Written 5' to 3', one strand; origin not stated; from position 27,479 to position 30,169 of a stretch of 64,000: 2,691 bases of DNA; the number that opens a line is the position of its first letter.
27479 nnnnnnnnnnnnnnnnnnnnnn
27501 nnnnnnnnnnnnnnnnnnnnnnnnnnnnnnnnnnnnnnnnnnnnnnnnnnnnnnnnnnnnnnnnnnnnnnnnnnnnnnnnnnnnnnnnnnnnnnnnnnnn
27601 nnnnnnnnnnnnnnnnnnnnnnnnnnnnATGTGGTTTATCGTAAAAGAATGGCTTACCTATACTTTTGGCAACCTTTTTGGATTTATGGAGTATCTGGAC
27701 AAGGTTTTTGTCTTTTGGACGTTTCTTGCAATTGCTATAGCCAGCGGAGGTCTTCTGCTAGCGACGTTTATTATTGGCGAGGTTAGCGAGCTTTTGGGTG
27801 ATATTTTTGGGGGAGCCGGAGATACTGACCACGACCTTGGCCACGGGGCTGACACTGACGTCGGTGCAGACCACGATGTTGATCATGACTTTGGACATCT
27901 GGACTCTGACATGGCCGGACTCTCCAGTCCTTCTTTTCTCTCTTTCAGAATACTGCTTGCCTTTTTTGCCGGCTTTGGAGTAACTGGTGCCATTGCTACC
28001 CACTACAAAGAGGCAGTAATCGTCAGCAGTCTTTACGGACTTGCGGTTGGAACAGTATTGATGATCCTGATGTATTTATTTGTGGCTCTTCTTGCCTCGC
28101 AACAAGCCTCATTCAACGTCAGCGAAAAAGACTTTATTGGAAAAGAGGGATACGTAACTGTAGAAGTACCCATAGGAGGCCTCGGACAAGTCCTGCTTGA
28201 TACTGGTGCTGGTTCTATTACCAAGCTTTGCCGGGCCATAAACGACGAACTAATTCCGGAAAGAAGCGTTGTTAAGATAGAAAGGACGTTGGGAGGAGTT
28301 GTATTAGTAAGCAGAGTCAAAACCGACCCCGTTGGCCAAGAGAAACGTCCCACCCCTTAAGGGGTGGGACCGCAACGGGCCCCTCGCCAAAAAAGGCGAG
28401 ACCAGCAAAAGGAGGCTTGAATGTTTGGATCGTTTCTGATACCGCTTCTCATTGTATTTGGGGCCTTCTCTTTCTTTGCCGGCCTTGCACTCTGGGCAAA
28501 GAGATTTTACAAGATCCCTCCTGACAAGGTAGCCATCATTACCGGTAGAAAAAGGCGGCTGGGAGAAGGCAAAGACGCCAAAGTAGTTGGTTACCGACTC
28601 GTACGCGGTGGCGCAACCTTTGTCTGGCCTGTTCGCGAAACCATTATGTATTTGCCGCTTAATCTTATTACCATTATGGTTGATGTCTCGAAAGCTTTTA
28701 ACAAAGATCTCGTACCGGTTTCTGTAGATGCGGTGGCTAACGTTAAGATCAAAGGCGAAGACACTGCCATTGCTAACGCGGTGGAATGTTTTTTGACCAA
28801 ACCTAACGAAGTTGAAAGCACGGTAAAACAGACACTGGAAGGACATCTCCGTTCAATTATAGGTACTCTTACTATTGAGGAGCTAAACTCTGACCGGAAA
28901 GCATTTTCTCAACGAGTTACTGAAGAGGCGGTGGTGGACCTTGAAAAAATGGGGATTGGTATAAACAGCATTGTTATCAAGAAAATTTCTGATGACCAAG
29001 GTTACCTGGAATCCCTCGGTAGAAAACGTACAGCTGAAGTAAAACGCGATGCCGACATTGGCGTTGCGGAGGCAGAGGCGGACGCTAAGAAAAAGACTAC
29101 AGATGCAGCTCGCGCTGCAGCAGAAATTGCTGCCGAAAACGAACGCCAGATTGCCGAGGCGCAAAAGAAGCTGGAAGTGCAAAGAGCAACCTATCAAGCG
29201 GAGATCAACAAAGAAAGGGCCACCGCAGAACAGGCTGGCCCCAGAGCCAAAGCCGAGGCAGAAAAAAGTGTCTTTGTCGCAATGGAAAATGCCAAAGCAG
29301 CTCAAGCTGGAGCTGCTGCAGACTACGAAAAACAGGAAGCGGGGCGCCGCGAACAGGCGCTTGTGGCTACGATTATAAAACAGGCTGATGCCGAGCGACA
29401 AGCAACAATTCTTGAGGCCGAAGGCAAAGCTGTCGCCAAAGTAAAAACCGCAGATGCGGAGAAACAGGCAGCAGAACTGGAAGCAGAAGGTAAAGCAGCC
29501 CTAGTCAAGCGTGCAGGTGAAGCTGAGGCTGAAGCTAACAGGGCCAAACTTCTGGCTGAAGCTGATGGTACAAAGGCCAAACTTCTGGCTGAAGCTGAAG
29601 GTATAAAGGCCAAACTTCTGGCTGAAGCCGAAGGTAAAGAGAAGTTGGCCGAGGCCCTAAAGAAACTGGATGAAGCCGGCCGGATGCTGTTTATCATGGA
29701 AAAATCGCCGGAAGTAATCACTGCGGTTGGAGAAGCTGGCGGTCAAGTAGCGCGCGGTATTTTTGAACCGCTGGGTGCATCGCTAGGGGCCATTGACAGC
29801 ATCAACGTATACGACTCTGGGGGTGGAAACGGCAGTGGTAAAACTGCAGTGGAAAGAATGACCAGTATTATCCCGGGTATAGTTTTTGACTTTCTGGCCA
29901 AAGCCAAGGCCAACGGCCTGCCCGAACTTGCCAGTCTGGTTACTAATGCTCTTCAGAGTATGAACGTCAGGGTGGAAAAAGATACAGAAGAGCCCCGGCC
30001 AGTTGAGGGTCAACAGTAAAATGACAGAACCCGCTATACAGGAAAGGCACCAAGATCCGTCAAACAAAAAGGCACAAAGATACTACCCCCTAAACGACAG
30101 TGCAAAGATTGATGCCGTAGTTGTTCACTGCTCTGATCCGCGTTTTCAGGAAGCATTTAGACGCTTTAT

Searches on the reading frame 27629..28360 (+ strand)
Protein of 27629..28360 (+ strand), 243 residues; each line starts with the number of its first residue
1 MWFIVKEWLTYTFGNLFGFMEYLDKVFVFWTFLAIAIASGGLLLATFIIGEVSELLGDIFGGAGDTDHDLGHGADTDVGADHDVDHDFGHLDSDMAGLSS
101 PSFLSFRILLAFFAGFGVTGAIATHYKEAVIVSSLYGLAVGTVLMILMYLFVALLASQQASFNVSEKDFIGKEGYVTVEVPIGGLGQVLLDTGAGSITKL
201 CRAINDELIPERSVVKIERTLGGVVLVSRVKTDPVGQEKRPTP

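Call 9: search_protein_families(library=pfam, proteins=[window:27629-28360:+], max_evalue=0.01)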
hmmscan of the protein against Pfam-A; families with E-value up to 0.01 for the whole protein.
window:27629-28360:+ (243 aa): 0 families

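Call 24: find_related_loci(query=A1, collection=metagenome_contigs, flank=6000)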
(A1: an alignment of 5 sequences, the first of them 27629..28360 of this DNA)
Query A1 (243 aa) in metagenome_contigs; peptide patterns used: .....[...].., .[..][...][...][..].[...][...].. (x = any residue, [..] = any of these).
337 stretches matched a pattern; 3 encode a relative of the query (tblastn E <= 1e-3); 3 distinct loci.
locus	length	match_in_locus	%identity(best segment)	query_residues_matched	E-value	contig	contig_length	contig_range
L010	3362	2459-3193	58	1-242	2e-90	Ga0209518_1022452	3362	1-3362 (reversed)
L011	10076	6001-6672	55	1-230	8e-77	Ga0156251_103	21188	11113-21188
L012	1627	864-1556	47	1-229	4e-70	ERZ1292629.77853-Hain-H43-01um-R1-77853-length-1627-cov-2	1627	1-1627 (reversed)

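Call 46: find_homologous_proteins(query=window:27629-28360:+, max_evalue=1e-10)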
Query window:27629-28360:+ (243 aa): 8 proteins with E <= 1e-10 among 3296 candidates.
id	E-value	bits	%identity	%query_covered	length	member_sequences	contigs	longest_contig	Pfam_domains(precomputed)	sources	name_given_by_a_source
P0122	2.5e-154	530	100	100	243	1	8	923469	-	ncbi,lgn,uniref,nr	ncbi:MAG: hypothetical protein HYW89_01765 [Candidatus Sungiibacteriota bacterium]|uniref:NfeD-like 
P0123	9.0e-81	289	60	95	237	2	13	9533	-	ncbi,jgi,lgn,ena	-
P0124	2.4e-62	229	51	94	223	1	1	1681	-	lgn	-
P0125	1.0e-61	227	50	94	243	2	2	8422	-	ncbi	-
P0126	1.5e-59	220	47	94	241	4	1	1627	-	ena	-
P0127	1.2e-20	92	38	85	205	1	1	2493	-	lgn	-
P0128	1.0e-14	73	36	81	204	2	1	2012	PF25842.1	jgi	jgi:hypothetical protein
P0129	1.1e-14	73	35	77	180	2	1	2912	-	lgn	-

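Call 47: find_encoding_contigs(protein=P0123, flank=6000, max_places=8)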
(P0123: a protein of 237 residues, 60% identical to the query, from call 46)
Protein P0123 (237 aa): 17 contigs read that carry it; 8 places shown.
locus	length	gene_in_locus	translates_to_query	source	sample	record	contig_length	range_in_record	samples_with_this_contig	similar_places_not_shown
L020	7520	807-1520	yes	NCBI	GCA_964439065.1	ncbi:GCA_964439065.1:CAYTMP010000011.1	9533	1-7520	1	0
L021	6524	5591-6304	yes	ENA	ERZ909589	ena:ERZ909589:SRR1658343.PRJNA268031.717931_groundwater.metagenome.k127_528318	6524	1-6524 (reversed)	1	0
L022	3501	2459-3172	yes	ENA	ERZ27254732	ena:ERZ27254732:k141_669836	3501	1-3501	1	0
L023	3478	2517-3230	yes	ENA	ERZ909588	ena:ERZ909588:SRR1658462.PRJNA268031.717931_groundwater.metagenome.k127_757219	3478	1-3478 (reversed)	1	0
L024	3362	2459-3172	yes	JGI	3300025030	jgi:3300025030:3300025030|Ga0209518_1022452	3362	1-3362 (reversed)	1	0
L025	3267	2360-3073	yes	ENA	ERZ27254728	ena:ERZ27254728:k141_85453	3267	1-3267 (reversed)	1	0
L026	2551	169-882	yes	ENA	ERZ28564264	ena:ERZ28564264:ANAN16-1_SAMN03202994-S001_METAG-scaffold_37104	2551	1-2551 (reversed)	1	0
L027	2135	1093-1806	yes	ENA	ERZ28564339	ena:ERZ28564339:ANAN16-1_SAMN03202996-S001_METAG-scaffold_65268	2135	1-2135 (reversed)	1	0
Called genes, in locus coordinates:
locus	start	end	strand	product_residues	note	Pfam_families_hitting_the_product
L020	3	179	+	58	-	?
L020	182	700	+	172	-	PF01988:VIT1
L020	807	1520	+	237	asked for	-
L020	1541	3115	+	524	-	PF01145:Band_7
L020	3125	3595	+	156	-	PF20393:Pro_CA_2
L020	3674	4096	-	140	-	-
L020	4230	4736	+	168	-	PF01029:NusB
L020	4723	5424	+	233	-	PF22935:RM44_endonuclase, PF14622:Ribonucleas_3_3, PF00636:Ribonuclease_3, PF00035:dsrm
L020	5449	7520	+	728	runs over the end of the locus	PF02463:SMC_N, PF13175:AAA_15, PF13476:AAA_23 (weak), PF13304:AAA_21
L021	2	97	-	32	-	?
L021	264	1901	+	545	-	PF01565:FAD_binding_4, PF02913:FAD-oxidase_C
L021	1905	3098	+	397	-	PF01551:Peptidase_M23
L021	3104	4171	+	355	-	PF07884:VKOR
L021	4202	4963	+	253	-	PF00106:adh_short, PF08659:KR, PF13561:adh_short_C2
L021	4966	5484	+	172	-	PF01988:VIT1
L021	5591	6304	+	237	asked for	-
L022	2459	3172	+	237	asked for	-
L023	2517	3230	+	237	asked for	-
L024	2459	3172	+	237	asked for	-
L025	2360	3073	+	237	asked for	-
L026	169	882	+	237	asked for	-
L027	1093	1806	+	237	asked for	-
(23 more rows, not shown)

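Call 48: find_encoding_contigs(protein=P0124, flank=3000, max_places=2)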
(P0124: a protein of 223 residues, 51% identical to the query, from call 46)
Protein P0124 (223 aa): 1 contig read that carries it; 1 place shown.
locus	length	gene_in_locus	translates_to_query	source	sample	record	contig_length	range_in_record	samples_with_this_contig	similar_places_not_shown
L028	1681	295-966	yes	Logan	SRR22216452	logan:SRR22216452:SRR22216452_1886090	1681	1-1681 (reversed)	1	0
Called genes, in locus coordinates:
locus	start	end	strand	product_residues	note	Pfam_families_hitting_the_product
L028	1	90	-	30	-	?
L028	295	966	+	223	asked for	-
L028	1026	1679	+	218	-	?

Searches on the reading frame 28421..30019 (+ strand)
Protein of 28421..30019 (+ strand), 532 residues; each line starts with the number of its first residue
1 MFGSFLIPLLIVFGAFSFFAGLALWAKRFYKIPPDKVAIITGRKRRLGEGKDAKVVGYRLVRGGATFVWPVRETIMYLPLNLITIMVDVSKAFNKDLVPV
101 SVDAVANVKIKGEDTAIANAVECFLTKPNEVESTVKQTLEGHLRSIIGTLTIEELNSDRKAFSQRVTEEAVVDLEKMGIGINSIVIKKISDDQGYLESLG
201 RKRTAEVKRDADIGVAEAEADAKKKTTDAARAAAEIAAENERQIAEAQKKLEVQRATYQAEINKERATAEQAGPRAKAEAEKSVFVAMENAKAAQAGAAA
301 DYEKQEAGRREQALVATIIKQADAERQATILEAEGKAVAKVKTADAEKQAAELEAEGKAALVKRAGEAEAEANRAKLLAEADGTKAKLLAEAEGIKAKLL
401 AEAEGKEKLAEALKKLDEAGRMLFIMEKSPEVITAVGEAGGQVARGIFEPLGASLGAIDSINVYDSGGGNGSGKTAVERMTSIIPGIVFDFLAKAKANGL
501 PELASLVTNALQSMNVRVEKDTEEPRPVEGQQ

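Call 9: search_protein_families(library=pfam, proteins=[window:28421-30019:+], max_evalue=0.01)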
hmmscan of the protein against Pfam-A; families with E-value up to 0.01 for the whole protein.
window:28421-30019:+ (532 aa): 3 families
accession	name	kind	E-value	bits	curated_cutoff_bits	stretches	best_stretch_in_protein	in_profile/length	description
PF01145.31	Band_7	-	8.8e-28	98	23.6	1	31-220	2-176/176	SPFH domain / Band 7 family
PF15975.10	Flot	-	0.00021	21.8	27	1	390-476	11-86/124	Flotillin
PF13421.11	Band_7_1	-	0.0073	16.4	24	0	127-192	129-196/211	SPFH domain-Band 7 family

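Call 11: find_encoding_contigs(protein=window:28421-30019:+, flank=10000, max_places=10)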
Protein window:28421-30019:+ (532 aa): 6 contigs read that carry it; 2 places shown.
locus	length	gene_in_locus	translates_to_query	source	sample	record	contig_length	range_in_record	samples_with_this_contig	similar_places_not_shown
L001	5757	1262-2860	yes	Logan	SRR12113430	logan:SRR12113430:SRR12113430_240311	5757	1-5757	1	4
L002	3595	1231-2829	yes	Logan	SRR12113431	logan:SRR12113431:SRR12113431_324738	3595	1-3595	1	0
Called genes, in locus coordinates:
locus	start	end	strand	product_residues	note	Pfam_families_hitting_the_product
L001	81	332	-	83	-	-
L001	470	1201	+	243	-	-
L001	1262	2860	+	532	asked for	PF01145:Band_7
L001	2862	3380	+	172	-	PF20393:Pro_CA_2 (weak)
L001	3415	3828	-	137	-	-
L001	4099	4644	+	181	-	PF00466:Ribosomal_L10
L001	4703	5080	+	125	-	PF16320:Ribosomal_L12_N, PF00542:Ribosomal_L12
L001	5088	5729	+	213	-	-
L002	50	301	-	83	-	-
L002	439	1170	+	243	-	-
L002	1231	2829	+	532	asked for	PF01145:Band_7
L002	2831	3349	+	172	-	PF20393:Pro_CA_2 (weak)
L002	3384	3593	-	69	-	?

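Call 12: find_related_loci(query=window:28421-30019:+, collection=genome_contigs, flank=6000)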
Query window:28421-30019:+ (532 aa) in genome_contigs; peptide patterns used: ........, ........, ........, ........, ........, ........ (x = any residue, [..] = any of these).
194 stretches matched a pattern; 1 encode a relative of the query (tblastn E <= 1e-3); 1 distinct loci.
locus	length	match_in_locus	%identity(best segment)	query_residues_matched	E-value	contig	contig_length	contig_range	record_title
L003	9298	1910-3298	35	1-509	4e-70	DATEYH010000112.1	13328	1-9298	MAG TPA_asm: Candidatus Nanoarchaeia archaeon isolate SMAG_U8440 k141_328842, whole genome shotgun sequence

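Call 13: find_homologous_proteins(query=window:28421-30019:+, max_evalue=1e-20)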
Query window:28421-30019:+ (532 aa): 6305 proteins with E <= 1e-20 among 8000 candidates; the best 120 are listed.
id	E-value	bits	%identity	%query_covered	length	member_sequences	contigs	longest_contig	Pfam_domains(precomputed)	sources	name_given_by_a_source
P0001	0.0e+0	1097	100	100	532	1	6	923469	PF01145.32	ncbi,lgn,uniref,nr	ncbi:MAG: flotillin family protein [Candidatus Sungiibacteriota bacterium]|uniref:Flotillin family p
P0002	4.2e-193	661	62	97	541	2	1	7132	PF01145.32,PF15975.11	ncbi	-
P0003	1.9e-189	649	61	97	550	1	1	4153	PF01145.32,PF15975.11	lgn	-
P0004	7.1e-181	621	59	97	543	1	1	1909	PF01145.32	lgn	-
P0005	7.5e-175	601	59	97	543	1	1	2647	PF01145.32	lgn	-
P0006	1.7e-174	600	59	95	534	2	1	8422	PF01145.32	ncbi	-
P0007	1.1e-173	597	59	99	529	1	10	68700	PF01145.32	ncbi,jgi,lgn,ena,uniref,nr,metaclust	ncbi:MAG: hypothetical protein A3G49_03565 [Candidatus Sungbacteria bacterium RIFCSPLOWO2_12_FULL_41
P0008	7.2e-172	591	60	95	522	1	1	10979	PF01145.32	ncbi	-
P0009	2.0e-168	580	57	98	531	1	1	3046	PF01145.32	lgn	-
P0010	4.7e-162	559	66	82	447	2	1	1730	PF01145.32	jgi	-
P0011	8.1e-156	538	56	94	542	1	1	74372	PF01145.32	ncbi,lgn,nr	ncbi:flotillin family protein [Candidatus Falkowbacteria bacterium]|nr:flotillin family protein [Can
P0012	2.7e-155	536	53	98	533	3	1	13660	PF01145.32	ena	-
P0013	8.7e-153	528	54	96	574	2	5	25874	PF01145.32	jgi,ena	-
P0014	2.1e-150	520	53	96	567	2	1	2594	PF01145.32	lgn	-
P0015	1.2e-113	399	44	93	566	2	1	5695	PF01145.32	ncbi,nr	ncbi:SPFH domain-containing protein [Acidobacteria bacterium AH-259-O06]|nr:SPFH domain-containing p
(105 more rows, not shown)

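Call 14: find_encoding_contigs(protein=P0007, flank=10000, max_places=3)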
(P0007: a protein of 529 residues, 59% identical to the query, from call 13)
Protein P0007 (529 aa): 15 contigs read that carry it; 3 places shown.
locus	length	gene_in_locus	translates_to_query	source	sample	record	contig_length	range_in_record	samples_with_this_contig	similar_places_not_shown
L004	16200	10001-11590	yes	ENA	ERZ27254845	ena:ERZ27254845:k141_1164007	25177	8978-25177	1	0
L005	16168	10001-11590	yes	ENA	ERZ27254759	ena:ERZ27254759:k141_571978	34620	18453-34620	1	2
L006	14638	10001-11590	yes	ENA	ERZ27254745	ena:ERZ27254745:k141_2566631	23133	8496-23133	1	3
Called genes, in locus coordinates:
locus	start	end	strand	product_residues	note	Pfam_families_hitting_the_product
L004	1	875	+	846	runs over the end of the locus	-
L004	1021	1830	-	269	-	-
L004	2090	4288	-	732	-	PF01138:RNase_PH, PF03725:RNase_PH_C, PF03726:PNPase, PF01138:RNase_PH, PF00013:KH_1, PF00575:S1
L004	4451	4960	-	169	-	PF01936:NYN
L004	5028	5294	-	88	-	PF00312:Ribosomal_S15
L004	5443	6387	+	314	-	PF13102:Phage_int_SAM_5, PF02899:Phage_int_SAM_1, PF00589:Phage_integrase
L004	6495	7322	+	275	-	PF13529:Peptidase_C39_2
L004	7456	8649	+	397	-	PF21710:Spt6_S1 (faint), PF13509:S1_2 (faint), PF23459:S1_RRP5 (faint), PF00575:S1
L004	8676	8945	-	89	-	-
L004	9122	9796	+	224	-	-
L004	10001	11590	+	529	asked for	PF01145:Band_7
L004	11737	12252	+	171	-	PF20393:Pro_CA_2 (weak)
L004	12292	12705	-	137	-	-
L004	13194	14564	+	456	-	PF05598:DUF772, PF01609:DDE_Tnp_1, PF13751:DDE_Tnp_1_6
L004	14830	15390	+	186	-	PF04542:Sigma70_r2, PF08281:Sigma70_r4_2, PF04545:Sigma70_r4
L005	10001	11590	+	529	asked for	PF01145:Band_7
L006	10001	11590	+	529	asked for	PF01145:Band_7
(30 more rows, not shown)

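Call 15: find_encoding_contigs(protein=P0002, flank=10000, max_places=2)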
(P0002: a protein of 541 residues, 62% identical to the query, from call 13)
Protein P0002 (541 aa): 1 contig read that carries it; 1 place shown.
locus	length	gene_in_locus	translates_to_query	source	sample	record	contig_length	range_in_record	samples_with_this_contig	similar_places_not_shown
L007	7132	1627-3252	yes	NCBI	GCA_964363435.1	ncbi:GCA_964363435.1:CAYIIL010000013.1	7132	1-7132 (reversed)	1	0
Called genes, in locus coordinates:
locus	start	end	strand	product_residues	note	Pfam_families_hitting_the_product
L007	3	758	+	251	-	?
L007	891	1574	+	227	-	-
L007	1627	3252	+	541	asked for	PF01145:Band_7, PF15975:Flot (weak)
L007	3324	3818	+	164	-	PF20393:Pro_CA_2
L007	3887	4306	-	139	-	-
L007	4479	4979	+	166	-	-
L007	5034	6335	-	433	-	PF13406:SLT_2 (weak)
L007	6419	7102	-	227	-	PF01386:Ribosomal_L25p, PF14693:Ribosomal_TL5_C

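Call 16: find_encoding_contigs(protein=P0006, flank=10000, max_places=2)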
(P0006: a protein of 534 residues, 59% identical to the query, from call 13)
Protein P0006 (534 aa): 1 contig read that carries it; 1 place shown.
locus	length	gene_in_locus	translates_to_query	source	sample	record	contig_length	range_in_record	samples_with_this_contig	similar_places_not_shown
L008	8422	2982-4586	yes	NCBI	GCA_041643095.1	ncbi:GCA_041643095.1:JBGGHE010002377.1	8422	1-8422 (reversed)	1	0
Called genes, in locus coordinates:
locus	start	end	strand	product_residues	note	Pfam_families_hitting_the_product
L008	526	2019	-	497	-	PF01541:GIY-YIG, PF27096:UvrC_M, PF08459:UvrC_RNaseH_dom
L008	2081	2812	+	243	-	-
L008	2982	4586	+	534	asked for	PF01145:Band_7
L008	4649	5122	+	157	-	-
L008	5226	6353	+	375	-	-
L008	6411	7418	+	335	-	-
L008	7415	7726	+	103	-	PF01541:GIY-YIG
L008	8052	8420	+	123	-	?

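Call 17: find_encoding_contigs(protein=P0008, flank=10000, max_places=2)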
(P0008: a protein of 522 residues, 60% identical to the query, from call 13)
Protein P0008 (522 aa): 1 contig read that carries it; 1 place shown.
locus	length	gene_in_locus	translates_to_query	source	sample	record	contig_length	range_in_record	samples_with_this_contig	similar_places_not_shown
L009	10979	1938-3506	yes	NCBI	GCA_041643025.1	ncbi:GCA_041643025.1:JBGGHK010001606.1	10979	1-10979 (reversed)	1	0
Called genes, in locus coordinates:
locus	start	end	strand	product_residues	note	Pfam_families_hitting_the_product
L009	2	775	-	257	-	?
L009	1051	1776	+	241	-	-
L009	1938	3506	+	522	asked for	PF01145:Band_7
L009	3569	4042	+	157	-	-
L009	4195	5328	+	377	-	-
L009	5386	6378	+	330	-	-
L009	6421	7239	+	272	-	PF13365:Trypsin_2 (weak)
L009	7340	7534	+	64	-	-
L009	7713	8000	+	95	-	PF00166:Cpn10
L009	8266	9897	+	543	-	PF00118:Cpn60_TCP1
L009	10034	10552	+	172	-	-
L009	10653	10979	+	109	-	?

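Call 30: find_encoding_contigs(protein=P0003, flank=10000, max_places=2)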
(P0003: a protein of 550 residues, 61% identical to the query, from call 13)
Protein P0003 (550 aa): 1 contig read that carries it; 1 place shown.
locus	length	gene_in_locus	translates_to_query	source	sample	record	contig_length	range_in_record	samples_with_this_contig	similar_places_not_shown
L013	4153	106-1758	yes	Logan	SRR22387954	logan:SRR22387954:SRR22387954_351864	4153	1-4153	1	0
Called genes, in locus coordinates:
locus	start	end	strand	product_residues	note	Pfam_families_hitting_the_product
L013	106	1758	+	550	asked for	PF01145:Band_7, PF15975:Flot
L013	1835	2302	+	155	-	PF20393:Pro_CA_2 (weak)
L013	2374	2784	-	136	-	-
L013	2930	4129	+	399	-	PF03808:Glyco_tran_WecG, PF00293:NUDIX, PF14815:NUDIX_4 (faint)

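Call 31: find_encoding_contigs(protein=P0012, flank=10000, max_places=2)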
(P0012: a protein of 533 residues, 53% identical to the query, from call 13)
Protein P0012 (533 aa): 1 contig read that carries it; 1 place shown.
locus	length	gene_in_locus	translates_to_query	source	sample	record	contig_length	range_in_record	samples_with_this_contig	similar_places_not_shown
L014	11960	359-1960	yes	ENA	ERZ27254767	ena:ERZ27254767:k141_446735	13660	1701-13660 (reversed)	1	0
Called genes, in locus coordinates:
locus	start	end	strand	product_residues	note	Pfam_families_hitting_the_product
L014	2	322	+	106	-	?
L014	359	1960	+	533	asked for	PF01145:Band_7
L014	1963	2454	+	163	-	PF20393:Pro_CA_2 (weak)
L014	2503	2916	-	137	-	-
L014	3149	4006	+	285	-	PF01145:Band_7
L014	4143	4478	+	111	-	PF01909:NTP_transf_2, PF18765:Polbeta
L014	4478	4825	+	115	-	PF01934:HepT-like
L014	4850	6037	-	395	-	PF00091:Tubulin, PF12327:FtsZ_C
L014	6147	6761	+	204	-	-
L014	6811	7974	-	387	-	PF11104:PilM_2, PF06723:MreB_Mbl (faint), PF02491:SHS2_FTSA, PF14450:FtsA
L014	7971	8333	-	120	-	PF02130:YbeY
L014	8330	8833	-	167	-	PF09424:YqeY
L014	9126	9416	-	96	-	PF01230:HIT, PF11969:DcpS_C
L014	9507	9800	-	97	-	-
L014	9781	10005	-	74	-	-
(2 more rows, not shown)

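Call 32: find_encoding_contigs(protein=P0013, flank=10000, max_places=3)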
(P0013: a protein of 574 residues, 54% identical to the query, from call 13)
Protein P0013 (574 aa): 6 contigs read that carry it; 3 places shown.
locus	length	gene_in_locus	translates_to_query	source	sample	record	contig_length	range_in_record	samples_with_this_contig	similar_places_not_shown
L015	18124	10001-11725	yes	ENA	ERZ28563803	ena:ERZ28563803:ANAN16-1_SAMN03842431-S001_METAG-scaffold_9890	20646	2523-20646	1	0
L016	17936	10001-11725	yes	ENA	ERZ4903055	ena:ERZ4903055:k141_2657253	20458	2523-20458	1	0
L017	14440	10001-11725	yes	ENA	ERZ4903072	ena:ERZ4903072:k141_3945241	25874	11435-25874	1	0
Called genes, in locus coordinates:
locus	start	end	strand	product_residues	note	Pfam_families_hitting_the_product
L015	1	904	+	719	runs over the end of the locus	PF00571:CBS, PF13185:GAF_2 (weak), PF00989:PAS, PF08448:PAS_4 (weak), PF13188:PAS_8 (weak), PF13426:PAS_9, PF00512:HisKA, PF02518:HATPase_c, +1 more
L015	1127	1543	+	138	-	PF00072:Response_reg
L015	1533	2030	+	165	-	-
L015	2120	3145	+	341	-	PF01467:CTP_transf_like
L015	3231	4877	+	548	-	PF00883:Peptidase_M17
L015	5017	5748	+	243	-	PF12705:PDDEXK_1 (weak)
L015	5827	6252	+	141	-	-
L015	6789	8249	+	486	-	PF13482:RNase_H_2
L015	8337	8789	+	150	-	-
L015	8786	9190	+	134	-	-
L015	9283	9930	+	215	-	-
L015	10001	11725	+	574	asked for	PF01145:Band_7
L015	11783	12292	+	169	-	-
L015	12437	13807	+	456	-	PF21760:SecD_1st, PF22599:SecDF_P1_head, PF02355:SecD_SecF_C, PF03176:MMPL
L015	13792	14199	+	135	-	PF05635:23S_rRNA_IVP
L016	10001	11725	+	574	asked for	PF01145:Band_7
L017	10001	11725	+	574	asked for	PF01145:Band_7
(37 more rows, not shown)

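Call 33: find_encoding_contigs(protein=P0011, flank=10000, max_places=2)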
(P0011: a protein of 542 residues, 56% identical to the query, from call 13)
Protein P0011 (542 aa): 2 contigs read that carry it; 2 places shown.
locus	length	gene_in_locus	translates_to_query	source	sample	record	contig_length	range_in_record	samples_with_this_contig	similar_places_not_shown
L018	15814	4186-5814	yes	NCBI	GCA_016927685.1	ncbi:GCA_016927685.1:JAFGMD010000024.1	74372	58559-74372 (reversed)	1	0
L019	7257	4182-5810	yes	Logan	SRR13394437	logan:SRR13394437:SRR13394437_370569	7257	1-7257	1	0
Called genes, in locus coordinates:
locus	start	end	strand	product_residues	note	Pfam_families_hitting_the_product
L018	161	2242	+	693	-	PF00932:LTD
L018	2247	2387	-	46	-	-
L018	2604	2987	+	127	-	PF22296:bAvd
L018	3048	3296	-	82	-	-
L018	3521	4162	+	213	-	-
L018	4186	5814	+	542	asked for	PF01145:Band_7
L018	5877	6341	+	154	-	PF20393:Pro_CA_2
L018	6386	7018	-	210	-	-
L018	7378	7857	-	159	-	PF00588:SpoU_methylase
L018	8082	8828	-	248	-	PF01978:TrmB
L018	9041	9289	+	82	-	-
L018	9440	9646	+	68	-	-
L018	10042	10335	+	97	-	-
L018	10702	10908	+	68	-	-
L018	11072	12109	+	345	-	PF05496:RuvB_N, PF00004:AAA, PF07728:AAA_5, PF17864:AAA_lid_4, PF05491:WHD_RuvB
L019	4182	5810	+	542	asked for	PF01145:Band_7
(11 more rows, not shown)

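Call 75: find_encoding_contigs(protein=P0009, flank=3000, max_places=2)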
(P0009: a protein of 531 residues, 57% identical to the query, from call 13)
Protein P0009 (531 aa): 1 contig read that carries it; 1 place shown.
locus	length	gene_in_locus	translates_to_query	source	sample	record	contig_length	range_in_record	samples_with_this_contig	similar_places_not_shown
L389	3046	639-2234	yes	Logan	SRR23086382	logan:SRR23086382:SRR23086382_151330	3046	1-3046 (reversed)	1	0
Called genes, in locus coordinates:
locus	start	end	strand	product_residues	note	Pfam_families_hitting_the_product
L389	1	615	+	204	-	?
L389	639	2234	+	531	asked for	PF01145:Band_7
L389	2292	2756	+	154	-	PF20393:Pro_CA_2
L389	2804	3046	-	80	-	?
